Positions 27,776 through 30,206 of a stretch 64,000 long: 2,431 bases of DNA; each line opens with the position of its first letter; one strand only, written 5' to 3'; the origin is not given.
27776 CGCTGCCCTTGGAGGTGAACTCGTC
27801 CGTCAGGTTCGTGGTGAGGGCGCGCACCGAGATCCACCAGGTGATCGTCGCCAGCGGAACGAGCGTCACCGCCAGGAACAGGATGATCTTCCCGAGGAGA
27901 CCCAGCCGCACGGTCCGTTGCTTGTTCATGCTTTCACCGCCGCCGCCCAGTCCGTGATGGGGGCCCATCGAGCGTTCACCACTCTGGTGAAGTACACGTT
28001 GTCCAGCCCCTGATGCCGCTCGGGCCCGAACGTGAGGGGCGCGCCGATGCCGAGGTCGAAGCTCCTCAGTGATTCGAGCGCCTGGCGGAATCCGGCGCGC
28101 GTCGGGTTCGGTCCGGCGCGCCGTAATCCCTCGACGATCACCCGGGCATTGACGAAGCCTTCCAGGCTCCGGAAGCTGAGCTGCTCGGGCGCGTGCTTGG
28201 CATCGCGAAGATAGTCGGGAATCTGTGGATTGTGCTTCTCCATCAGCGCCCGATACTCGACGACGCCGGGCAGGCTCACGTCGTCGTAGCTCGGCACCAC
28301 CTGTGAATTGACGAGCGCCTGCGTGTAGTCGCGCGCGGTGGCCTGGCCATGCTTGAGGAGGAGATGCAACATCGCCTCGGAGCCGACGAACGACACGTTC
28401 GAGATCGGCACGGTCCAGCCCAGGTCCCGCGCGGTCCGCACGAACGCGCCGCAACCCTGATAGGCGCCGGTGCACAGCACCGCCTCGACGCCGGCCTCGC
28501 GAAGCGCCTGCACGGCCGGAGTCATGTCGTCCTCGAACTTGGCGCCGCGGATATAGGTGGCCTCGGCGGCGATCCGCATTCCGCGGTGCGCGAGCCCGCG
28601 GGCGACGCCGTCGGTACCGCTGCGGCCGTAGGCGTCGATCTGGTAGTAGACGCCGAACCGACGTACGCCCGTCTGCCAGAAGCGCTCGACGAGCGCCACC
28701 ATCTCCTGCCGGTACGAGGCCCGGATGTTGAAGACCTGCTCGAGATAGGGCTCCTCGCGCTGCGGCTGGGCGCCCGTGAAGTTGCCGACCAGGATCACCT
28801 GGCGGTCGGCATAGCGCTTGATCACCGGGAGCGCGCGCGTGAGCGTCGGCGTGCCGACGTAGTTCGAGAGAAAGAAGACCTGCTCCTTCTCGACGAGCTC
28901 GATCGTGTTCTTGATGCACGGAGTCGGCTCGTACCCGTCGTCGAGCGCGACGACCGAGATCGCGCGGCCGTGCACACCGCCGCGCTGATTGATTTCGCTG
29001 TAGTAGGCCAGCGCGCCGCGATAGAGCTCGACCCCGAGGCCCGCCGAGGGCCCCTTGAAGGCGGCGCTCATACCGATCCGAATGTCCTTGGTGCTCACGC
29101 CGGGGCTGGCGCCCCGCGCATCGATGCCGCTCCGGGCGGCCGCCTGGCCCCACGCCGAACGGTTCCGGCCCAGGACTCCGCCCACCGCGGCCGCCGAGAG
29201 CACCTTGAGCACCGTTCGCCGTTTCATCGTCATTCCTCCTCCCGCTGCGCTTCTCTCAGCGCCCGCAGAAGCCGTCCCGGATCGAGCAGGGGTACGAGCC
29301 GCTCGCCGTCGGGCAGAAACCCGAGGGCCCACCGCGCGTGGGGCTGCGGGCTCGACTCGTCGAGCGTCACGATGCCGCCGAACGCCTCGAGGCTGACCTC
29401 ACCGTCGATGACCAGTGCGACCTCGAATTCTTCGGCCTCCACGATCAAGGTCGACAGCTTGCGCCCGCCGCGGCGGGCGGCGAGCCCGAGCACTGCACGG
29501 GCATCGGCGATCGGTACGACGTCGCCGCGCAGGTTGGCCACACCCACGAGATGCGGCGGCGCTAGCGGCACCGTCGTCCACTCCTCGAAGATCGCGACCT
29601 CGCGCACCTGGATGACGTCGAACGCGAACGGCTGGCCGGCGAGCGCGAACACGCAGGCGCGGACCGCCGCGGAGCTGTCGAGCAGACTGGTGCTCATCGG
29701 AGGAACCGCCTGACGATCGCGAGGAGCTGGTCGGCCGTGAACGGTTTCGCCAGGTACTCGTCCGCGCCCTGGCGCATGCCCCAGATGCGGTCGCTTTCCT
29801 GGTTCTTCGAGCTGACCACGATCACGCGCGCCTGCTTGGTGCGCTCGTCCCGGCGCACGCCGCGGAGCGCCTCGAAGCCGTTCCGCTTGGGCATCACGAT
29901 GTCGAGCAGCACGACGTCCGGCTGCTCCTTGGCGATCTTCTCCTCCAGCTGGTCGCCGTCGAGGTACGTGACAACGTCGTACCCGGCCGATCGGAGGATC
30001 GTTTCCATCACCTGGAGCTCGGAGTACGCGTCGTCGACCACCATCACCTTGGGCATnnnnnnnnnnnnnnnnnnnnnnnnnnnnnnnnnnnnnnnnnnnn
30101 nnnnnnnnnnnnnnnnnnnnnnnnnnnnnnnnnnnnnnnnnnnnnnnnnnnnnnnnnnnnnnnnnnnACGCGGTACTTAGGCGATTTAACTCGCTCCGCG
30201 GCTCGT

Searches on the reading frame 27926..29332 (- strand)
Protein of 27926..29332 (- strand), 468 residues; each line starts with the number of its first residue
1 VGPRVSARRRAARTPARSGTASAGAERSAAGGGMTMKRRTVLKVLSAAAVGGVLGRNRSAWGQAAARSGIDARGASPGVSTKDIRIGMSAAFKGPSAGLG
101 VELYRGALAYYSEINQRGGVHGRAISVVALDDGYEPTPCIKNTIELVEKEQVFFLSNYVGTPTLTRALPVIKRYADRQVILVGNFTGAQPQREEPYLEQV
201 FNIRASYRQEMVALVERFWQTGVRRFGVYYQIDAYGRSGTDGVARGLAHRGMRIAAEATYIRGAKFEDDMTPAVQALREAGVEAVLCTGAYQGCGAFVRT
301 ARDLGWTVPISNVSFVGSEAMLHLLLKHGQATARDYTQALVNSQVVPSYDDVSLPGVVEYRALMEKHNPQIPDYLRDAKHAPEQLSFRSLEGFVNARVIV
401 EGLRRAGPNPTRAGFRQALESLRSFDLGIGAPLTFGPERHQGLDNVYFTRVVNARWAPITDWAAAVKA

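Call 19: search_protein_families(library=pfam, proteins=[window:27926-29332:-], max_evalue=0.01)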
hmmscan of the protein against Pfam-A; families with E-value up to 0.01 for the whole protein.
window:27926-29332:- (468 aa): 4 families
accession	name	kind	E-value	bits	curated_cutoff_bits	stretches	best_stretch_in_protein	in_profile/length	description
PF13458.12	Peripla_BP_6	-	2.7e-46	159.3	31.7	1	84-452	2-339/343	Periplasmic binding protein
PF01094.35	ANF_receptor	-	6.4e-05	22.6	25.4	1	113-331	12-225/353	Receptor family ligand binding region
PF13433.12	Peripla_BP_5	-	0.00025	20.7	27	1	84-155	1-72/363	Periplasmic binding protein domain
PF13377.12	Peripla_BP_3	-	0.0032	18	26.5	0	215-317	1-109/167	Periplasmic binding protein-like domain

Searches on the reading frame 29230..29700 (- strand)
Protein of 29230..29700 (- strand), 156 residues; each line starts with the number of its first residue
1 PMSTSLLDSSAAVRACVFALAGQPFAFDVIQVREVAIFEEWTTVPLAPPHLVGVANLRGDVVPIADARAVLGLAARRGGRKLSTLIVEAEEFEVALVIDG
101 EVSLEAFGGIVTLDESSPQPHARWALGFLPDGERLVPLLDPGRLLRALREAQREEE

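Call 19: search_protein_families(library=pfam, proteins=[window:29230-29700:-], max_evalue=0.01)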
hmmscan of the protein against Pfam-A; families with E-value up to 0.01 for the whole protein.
window:29230-29700:- (156 aa): 1 family
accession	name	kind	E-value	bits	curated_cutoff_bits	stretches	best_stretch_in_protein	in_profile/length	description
PF01584.24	CheW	-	7.1e-20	71.5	23.5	1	16-147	3-136/138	CheW-like domain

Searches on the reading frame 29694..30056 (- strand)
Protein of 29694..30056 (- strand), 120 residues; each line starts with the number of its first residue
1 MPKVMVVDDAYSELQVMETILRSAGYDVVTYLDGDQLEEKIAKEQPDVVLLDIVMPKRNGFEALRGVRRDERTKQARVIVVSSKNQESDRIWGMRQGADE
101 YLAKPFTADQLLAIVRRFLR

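Call 19: search_protein_families(library=pfam, proteins=[window:29694-30056:-], max_evalue=0.01)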
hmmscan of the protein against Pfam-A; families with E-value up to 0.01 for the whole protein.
window:29694-30056:- (120 aa): 2 families
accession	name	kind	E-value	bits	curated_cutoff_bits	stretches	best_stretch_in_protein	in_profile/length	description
PF00072.30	Response_reg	-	7.7e-27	94.1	30.2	1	4-115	1-110/111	Response regulator receiver domain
PF02310.24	B12-binding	-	0.00023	21.4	32.1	1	16-81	19-85/121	B12 binding domain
